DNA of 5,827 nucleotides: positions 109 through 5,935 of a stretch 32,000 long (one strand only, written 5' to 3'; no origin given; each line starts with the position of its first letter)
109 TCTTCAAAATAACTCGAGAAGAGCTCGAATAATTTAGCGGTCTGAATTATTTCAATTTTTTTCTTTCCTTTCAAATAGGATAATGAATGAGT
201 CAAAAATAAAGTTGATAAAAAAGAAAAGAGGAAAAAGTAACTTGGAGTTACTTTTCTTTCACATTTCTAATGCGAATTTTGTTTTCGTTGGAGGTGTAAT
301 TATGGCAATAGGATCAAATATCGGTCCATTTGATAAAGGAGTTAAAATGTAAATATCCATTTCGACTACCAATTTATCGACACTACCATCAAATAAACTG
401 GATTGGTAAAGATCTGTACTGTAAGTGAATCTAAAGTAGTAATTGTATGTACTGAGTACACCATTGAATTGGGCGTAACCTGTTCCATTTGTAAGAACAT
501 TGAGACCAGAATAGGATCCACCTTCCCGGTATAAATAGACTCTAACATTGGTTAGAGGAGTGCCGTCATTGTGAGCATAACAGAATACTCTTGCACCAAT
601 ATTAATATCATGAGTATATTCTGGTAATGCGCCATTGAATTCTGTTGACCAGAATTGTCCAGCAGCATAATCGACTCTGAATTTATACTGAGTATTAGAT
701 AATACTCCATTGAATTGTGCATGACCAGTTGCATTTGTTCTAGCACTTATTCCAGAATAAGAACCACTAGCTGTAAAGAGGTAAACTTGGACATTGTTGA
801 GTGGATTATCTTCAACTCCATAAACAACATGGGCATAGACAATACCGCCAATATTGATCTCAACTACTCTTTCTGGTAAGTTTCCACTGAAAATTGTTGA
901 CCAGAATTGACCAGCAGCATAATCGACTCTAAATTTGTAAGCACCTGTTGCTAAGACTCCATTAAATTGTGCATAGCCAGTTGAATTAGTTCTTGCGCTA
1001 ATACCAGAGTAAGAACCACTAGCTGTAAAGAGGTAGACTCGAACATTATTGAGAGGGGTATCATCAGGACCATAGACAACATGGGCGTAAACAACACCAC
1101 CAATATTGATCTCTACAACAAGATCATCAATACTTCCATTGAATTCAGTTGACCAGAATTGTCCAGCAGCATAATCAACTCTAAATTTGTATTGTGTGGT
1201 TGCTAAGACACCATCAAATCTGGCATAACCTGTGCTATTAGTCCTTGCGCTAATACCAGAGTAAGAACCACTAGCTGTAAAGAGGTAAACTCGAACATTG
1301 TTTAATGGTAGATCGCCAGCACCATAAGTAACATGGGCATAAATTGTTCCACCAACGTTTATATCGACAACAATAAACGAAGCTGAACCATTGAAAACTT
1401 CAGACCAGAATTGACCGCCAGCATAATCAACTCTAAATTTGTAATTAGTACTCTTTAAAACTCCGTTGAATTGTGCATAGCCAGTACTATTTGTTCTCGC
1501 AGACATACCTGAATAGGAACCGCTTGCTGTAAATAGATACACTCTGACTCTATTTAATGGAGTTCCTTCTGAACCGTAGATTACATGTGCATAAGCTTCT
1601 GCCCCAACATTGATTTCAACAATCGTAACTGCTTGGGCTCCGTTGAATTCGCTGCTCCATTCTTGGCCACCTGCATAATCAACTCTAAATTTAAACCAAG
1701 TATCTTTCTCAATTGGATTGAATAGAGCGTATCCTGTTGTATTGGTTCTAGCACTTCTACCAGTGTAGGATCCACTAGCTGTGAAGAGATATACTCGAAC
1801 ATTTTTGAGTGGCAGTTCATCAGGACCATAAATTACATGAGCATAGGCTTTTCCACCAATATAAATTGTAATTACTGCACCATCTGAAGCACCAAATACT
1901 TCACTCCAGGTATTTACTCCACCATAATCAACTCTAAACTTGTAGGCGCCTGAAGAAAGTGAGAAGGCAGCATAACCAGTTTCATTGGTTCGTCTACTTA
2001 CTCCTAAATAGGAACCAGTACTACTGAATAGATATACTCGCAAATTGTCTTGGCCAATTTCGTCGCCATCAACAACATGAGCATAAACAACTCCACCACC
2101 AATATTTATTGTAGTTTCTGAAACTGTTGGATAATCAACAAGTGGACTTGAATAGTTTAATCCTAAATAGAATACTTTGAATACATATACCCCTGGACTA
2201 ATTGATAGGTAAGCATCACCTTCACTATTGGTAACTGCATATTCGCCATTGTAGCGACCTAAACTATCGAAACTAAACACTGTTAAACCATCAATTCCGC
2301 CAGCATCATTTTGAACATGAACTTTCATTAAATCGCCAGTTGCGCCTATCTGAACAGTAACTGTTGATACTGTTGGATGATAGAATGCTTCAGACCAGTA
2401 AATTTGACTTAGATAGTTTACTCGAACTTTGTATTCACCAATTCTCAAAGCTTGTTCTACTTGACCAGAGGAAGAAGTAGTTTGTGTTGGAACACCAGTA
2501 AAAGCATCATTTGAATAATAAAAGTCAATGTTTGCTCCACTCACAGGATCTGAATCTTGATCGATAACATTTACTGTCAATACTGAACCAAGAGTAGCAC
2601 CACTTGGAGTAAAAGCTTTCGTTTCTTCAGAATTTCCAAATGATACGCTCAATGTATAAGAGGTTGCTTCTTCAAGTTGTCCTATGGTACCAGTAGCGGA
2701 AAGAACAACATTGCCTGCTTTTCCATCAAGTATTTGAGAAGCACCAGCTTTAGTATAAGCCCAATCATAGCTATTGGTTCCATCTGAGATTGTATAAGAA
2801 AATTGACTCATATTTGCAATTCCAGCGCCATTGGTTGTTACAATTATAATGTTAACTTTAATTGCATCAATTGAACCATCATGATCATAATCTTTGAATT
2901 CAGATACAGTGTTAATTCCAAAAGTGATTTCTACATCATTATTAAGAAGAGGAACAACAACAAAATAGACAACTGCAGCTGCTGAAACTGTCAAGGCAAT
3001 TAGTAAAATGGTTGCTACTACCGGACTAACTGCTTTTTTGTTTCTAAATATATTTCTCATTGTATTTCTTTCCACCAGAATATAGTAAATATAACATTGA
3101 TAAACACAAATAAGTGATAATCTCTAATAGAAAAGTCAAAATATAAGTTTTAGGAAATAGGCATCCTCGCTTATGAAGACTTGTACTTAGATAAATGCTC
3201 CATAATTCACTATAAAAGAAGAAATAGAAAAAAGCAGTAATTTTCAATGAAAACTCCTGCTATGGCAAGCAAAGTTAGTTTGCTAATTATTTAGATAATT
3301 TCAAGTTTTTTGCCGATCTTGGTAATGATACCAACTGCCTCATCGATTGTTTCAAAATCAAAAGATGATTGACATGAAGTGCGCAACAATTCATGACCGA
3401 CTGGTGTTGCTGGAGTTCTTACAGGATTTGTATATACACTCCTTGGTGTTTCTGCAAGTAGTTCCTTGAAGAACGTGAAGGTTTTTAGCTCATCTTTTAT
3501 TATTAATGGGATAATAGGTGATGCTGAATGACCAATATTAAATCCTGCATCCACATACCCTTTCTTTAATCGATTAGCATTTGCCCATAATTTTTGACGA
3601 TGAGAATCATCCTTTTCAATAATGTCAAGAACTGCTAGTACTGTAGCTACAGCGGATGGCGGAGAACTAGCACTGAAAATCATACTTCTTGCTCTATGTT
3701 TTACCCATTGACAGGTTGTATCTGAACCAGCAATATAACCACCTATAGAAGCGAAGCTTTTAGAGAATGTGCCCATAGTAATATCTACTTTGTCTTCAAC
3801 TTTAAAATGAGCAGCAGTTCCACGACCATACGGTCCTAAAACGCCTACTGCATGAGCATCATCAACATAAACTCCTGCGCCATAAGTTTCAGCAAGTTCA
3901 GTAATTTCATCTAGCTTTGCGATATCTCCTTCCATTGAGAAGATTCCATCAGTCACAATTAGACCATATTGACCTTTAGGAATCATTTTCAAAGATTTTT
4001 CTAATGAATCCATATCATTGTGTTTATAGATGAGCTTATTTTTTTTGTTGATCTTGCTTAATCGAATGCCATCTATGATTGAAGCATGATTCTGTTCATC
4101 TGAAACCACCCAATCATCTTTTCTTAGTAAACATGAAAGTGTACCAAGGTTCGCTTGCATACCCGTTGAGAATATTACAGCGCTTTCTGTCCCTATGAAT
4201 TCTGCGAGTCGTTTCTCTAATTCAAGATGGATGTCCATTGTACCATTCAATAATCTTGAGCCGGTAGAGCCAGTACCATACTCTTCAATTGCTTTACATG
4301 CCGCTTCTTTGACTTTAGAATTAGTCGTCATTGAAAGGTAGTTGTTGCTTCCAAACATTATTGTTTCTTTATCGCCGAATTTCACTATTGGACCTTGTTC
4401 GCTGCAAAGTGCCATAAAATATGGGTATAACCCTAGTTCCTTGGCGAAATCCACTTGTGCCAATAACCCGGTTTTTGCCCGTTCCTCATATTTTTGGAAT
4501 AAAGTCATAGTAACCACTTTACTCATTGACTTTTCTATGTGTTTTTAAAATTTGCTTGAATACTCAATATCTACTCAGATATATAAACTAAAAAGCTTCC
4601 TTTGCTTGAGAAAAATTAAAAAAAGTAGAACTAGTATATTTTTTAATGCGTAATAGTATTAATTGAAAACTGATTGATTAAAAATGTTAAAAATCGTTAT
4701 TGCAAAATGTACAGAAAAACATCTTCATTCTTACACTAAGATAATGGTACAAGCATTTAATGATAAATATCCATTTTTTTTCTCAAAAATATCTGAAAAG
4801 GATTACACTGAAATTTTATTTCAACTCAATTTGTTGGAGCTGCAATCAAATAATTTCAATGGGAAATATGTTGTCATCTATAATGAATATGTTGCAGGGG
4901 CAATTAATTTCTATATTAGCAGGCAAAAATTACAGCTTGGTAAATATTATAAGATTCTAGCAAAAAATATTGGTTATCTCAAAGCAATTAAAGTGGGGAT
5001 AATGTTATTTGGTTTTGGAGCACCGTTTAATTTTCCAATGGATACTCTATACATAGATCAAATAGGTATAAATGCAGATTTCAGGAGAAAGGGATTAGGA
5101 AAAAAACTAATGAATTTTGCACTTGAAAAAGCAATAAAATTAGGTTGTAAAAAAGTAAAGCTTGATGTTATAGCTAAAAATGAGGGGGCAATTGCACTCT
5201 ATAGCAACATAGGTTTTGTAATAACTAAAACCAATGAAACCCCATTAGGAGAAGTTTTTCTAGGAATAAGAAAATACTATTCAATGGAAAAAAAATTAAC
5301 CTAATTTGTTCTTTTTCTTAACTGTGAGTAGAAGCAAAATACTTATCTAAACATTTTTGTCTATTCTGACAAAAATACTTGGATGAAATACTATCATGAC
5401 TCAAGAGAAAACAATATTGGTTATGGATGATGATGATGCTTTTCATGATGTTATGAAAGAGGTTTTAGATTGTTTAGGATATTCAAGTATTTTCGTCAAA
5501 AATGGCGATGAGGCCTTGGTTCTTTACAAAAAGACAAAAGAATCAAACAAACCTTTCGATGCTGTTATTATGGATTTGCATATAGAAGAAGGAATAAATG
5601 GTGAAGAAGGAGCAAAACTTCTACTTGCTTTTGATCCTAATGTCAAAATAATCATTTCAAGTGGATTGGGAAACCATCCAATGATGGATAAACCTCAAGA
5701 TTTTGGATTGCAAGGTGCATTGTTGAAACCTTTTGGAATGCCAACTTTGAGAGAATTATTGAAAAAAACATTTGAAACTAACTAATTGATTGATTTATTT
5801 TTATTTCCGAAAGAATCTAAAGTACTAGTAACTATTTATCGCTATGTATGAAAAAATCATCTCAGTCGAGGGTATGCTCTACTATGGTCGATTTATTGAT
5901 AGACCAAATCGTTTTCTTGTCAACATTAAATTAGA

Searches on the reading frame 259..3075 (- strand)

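Call 7: search_protein_families(library=pfam, proteins=[window:259-3075:-])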
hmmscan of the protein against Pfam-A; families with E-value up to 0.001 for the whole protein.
window:259-3075:- (938 aa): 8 families
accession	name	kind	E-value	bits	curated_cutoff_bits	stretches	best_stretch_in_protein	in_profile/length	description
PF13620.12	CarboxypepD_reg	-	2.8e-28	98.5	32.3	1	667-719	6-56/82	Carboxypeptidase regulatory-like domain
PF11974.14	bMG3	-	1.8e-13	50.8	34.9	0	757-796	26-64/103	Bacterial alpha-2-macroglobulin MG3 domain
PF02369.22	Big_1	-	9.3e-13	48.5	34.9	0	166-210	21-66/93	Bacterial Ig-like domain (group 1)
PF23193.1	NOMO_3rd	-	2.9e-11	43.9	27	0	751-782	7-38/120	NOMO third transthyretin-like domain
PF17802.7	SpaA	-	7.6e-08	32.9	23.1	0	167-218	4-57/91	Prealbumin-like fold domain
PF22479.2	Pam3_gp18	-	7.3e-06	26.8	24.2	0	786-811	13-39/101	Cyanophage baseplate Pam3 plug gp18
PF07790.16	Pilin_N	-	1.8e-05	25.9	25.2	1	14-54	1-40/78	Archaeal Type IV pilin, N-terminal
PF24025.1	Ig_DR_A0283-like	-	0.00015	22.5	27.1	0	499-549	13-62/102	DR_A0283-like, Ig-like domain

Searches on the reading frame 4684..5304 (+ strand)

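Call 7: search_protein_families(library=pfam, proteins=[window:4684-5304:+])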
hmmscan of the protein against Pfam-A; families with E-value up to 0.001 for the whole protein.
window:4684-5304:+ (206 aa): 4 families
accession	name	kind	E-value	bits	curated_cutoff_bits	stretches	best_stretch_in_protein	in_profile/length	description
PF00583.31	Acetyltransf_1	-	2e-17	64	20.7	1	40-178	20-116/116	Acetyltransferase (GNAT) family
PF13508.13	Acetyltransf_7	-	9.8e-10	39.1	27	1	110-179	16-83/84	Acetyltransferase (GNAT) domain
PF13673.13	Acetyltransf_10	-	9.1e-08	32.6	23.6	1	123-185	53-114/128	Acetyltransferase (GNAT) domain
PF08445.16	FR47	-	1.9e-05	25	22.1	1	126-182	26-81/86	FR47-like protein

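Call 27: search_protein_families(library=ncbifam, proteins=[window:4684-5304:+], max_evalue=1e-8)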
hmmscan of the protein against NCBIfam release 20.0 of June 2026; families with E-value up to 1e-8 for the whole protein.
window:4684-5304:+ (206 aa): 3 families
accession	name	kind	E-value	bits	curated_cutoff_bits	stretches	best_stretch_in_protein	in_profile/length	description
NF053587.1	SpmdActasePaiA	equivalog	6.4e-19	68.4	250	1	120-185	89-154/172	spermidine/spermine N(1)-acetyltransferase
TIGR01575.1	rimI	equivalog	4.9e-10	39.7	86.4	1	104-182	39-116/132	ribosomal protein S18-alanine N-acetyltransferase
NF002959.0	PRK03624.1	equivalog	2.6e-09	36.9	124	1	126-179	77-130/147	GNAT family acetyltransferase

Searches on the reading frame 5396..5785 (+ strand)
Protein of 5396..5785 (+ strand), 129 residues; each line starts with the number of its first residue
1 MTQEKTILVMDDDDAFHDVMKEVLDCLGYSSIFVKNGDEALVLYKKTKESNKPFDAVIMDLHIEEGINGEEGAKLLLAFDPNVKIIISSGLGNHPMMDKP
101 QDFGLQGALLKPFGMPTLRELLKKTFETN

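Call 7: search_protein_families(library=pfam, proteins=[window:5396-5785:+])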
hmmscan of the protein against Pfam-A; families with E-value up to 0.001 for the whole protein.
window:5396-5785:+ (129 aa): 1 family
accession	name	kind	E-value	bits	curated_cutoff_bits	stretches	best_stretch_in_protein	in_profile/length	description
PF00072.30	Response_reg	-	1.5e-14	54.5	30.2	1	7-122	1-110/111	Response regulator receiver domain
